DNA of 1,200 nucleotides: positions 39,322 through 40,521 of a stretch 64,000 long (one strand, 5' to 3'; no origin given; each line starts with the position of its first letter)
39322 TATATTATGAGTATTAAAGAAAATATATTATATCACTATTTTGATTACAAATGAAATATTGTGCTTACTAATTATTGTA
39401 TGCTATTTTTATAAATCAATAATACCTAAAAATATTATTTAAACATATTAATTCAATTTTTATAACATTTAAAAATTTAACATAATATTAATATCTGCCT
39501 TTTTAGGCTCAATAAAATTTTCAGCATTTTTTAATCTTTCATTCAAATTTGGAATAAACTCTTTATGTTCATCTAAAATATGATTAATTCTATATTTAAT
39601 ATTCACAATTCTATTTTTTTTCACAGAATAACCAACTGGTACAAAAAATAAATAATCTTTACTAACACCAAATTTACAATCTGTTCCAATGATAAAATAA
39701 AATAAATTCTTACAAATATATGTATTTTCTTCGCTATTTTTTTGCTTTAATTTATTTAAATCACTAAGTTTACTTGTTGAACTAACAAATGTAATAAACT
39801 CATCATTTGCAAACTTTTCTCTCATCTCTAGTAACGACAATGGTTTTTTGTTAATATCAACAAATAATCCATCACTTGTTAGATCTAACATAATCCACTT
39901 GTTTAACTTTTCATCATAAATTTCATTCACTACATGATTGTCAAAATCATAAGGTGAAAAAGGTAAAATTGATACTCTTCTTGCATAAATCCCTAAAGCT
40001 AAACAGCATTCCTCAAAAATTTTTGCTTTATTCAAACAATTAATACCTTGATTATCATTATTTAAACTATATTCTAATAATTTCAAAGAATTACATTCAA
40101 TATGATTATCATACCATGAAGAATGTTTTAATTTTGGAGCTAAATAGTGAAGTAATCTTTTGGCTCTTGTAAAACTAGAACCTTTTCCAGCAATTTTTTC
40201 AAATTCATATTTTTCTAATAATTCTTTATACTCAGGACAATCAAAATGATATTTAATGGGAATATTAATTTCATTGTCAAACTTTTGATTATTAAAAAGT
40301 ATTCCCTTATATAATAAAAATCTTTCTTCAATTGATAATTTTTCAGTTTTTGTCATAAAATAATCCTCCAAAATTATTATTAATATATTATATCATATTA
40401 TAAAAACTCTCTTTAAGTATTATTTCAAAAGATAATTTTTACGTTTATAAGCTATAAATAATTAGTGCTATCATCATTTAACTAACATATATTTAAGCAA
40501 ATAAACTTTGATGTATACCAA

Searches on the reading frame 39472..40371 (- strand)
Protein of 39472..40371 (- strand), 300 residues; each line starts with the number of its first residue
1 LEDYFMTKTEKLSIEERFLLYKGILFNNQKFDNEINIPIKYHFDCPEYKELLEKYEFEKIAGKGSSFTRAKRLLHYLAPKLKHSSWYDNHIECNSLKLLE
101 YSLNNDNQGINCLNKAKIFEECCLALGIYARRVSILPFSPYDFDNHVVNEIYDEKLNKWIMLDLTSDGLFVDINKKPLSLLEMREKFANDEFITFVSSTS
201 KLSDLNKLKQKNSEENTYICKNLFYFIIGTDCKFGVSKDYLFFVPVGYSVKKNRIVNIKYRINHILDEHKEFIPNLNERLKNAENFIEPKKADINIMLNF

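Call 65: search_protein_families(library=pfam, proteins=[window:39472-40371:-], max_evalue=0.00001)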
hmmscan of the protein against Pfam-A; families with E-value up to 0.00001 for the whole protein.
window:39472-40371:- (300 aa): 1 family
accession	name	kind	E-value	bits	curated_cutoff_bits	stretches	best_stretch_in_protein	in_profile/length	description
PF01841.26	Transglut_core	-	2.1e-06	28.4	23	1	60-163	8-107/108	Transglutaminase-like superfamily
